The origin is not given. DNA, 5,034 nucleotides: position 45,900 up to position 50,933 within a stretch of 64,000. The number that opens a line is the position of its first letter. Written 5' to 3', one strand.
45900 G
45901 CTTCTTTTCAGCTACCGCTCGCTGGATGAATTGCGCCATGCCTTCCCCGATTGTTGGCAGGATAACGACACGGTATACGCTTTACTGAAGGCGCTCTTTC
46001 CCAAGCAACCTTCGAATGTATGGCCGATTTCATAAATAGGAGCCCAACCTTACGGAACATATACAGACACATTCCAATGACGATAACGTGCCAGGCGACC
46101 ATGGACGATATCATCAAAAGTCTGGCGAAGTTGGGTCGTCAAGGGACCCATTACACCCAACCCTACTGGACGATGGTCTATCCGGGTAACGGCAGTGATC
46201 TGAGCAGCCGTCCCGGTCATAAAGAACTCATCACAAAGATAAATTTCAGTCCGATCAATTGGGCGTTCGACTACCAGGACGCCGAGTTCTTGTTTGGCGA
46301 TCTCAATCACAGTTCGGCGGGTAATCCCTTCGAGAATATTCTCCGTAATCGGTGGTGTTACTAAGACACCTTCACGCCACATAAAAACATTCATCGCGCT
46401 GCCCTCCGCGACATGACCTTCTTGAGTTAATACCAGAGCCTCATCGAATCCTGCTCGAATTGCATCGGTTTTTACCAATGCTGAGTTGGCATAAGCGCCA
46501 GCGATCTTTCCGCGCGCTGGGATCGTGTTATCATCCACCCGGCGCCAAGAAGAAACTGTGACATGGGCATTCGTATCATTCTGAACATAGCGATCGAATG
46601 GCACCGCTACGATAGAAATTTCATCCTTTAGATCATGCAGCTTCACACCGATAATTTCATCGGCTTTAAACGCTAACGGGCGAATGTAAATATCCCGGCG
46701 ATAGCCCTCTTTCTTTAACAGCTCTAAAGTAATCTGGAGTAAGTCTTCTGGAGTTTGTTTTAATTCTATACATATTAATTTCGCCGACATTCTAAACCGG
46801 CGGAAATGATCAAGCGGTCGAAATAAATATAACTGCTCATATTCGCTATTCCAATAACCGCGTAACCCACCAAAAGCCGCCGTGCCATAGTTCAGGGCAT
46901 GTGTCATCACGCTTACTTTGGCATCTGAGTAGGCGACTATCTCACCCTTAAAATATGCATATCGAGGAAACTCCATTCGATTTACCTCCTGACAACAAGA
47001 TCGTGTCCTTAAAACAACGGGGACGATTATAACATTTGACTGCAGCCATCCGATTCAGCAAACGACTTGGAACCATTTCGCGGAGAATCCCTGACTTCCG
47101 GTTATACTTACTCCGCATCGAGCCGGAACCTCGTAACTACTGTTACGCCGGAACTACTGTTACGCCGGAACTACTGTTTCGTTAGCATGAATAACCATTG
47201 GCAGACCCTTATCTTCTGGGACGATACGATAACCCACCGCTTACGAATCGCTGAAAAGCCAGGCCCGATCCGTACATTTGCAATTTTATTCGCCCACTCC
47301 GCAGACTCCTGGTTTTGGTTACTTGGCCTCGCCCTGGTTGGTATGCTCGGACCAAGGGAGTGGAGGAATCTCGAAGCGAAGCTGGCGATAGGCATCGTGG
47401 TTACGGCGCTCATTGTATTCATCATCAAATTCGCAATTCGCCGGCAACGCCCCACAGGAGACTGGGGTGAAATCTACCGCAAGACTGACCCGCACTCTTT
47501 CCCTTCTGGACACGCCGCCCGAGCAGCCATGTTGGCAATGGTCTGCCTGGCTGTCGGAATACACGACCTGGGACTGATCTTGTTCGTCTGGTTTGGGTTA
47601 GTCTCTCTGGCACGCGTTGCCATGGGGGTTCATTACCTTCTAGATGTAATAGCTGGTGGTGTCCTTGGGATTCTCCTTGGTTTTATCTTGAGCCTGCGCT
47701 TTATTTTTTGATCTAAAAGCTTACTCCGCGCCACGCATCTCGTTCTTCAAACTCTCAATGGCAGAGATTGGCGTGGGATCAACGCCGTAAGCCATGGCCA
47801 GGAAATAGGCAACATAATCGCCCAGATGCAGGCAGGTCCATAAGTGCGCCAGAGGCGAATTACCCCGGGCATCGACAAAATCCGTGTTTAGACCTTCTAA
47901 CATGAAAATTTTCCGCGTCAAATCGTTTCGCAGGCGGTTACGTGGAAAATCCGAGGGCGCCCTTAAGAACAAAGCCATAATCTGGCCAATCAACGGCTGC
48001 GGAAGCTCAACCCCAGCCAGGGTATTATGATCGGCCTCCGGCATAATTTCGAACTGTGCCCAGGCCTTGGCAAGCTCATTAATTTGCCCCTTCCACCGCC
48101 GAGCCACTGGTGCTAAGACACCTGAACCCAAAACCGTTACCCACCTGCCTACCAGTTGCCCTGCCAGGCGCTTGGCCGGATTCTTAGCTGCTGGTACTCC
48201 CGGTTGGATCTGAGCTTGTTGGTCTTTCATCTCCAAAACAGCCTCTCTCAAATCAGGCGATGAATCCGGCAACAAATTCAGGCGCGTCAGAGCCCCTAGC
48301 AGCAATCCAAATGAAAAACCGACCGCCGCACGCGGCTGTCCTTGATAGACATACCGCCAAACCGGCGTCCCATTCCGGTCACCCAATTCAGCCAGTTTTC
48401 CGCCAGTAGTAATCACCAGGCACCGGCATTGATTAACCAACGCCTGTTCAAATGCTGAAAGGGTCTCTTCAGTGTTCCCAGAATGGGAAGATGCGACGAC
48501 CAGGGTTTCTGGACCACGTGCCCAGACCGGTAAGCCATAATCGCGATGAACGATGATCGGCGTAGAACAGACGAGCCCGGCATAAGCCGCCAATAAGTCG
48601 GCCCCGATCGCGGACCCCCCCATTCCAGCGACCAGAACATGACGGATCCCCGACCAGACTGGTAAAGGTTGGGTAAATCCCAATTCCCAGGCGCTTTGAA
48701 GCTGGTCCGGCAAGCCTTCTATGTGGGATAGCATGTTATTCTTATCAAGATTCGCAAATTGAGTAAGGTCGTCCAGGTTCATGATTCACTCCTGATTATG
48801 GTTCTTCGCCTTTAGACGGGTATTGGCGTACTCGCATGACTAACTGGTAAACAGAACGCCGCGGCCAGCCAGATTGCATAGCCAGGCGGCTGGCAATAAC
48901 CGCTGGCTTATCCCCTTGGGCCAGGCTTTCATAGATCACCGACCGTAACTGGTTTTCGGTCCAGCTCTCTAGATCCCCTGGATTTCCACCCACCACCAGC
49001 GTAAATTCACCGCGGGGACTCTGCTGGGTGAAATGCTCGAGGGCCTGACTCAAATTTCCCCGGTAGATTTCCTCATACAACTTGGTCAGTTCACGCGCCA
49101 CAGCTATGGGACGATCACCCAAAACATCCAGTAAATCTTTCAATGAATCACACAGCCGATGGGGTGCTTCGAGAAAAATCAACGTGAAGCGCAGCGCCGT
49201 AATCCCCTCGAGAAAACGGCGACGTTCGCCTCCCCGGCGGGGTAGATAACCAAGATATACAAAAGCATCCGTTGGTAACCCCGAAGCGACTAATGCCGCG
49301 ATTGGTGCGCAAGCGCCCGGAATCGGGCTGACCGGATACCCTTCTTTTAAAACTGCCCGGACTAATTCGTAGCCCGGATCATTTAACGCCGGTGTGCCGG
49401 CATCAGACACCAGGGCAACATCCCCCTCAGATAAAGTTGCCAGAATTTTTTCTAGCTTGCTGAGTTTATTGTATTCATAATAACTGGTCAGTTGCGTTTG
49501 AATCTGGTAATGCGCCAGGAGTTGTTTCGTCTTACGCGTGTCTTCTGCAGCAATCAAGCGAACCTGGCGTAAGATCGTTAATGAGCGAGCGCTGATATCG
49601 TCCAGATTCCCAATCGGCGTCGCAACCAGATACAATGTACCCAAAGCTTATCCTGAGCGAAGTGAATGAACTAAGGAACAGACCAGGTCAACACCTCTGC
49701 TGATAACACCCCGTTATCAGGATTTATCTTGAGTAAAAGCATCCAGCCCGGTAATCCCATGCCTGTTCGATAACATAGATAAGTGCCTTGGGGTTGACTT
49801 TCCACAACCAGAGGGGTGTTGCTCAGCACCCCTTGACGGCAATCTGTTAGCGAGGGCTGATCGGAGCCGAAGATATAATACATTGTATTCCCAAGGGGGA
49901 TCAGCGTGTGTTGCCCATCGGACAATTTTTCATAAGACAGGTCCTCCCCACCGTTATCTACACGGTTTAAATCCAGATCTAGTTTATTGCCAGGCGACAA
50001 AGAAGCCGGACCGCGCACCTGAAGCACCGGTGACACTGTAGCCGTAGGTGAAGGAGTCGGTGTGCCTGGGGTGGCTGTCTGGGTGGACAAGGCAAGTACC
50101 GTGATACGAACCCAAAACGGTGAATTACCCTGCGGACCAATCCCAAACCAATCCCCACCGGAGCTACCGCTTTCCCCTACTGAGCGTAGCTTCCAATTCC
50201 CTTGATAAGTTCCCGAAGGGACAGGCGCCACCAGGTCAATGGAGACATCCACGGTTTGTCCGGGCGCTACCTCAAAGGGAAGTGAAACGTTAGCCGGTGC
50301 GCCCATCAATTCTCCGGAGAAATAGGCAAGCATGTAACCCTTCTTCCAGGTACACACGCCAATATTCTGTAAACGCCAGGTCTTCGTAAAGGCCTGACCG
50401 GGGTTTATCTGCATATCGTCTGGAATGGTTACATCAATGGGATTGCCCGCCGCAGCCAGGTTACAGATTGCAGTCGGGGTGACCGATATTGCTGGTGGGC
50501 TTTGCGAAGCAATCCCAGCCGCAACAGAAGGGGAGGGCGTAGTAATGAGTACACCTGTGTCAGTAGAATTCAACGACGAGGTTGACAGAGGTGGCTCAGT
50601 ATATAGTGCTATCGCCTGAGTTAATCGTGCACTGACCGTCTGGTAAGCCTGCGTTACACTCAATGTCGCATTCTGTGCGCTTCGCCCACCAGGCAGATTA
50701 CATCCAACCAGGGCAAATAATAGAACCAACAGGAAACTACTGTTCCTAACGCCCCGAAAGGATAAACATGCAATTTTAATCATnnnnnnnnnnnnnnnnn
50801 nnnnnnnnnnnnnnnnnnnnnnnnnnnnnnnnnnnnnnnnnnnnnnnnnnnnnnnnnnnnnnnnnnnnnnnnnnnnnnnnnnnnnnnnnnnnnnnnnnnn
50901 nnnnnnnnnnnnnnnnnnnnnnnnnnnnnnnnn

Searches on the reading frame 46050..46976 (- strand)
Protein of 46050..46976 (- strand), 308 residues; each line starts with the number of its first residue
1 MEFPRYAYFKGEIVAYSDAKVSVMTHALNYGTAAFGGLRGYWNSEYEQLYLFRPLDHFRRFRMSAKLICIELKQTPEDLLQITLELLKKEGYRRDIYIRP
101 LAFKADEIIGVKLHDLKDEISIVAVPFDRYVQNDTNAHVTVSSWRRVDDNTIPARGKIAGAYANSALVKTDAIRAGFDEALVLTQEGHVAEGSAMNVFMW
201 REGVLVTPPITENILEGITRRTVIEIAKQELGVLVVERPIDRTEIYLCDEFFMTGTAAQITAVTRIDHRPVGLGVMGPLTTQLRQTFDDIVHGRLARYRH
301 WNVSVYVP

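Call 32: find_encoding_contigs(protein=window:46050-46976:-, flank=10000, max_places=1)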
Protein window:46050-46976:- (308 aa): 1 contig read that carries it; 1 place shown.
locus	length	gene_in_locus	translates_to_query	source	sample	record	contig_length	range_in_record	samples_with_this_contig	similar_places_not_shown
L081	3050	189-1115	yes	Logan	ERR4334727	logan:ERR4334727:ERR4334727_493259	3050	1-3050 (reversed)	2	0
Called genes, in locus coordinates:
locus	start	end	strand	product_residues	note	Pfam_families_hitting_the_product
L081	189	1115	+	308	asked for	PF01063:Aminotran_4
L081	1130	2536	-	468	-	PF13527:Acetyltransf_9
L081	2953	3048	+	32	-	?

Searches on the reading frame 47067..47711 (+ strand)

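Call 80: search_protein_families(library=pfam, proteins=[window:47067-47711:+], max_evalue=0.001)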
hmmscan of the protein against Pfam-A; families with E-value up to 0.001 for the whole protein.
window:47067-47711:+ (214 aa): 2 families
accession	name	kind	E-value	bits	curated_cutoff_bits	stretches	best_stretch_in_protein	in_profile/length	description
PF01569.27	PAP2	-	1.7e-17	63.9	27.2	1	105-208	4-121/130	PAP2 superfamily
PF14378.12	PAP2_3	-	4e-07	30.5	27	1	141-203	123-186/190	PAP2 superfamily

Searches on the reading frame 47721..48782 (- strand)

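Call 33: search_protein_families(library=pfam, proteins=[window:47721-48782:-], max_evalue=0.0001)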
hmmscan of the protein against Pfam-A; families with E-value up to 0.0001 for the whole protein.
window:47721-48782:- (353 aa): 2 families
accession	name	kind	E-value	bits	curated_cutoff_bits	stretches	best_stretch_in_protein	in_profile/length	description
PF10432.14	bact-PGI_C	-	2.1e-44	151.6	24.5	1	200-349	2-151/151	Bacterial phospho-glucose isomerase C-terminal SIS domain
PF01380.27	SIS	-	5.8e-05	23.3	25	0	47-126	6-88/131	SIS domain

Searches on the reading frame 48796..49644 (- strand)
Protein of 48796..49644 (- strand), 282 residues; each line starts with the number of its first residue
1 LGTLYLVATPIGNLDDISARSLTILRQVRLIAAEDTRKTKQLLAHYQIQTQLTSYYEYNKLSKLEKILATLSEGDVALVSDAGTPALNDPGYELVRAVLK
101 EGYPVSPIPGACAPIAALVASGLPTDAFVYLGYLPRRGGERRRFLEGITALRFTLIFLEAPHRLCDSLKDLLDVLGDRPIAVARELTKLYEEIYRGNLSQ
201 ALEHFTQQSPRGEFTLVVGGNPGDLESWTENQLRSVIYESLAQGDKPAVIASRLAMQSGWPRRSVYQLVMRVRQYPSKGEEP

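Call 33: search_protein_families(library=pfam, proteins=[window:48796-49644:-], max_evalue=0.0001)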
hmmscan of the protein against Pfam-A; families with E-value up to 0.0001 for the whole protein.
window:48796-49644:- (282 aa): 1 family
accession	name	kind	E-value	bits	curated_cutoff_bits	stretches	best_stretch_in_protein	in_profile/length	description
PF00590.25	TP_methylase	-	1.2e-28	100.9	27.8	1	3-201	1-211/212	Tetrapyrrole (Corrin/Porphyrin) Methylases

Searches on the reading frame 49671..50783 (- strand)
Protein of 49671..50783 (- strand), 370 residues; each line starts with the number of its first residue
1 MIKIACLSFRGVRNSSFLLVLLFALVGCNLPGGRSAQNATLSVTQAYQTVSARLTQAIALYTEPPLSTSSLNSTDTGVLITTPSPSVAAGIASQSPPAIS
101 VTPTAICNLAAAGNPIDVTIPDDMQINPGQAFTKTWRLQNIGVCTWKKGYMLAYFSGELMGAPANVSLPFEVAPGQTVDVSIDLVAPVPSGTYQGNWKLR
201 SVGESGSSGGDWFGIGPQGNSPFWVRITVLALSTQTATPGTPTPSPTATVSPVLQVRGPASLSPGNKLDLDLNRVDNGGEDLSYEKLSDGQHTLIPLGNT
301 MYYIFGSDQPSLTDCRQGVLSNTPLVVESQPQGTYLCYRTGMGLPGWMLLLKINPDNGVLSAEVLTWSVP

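Call 33: search_protein_families(library=pfam, proteins=[window:49671-50783:-], max_evalue=0.0001)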
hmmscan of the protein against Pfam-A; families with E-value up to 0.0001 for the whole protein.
window:49671-50783:- (370 aa): 1 family
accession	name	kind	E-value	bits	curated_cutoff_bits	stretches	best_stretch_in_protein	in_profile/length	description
PF16158.11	N_BRCA1_IG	-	5.6e-21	75.6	28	1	119-228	1-107/108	Ig-like domain from next to BRCA1 gene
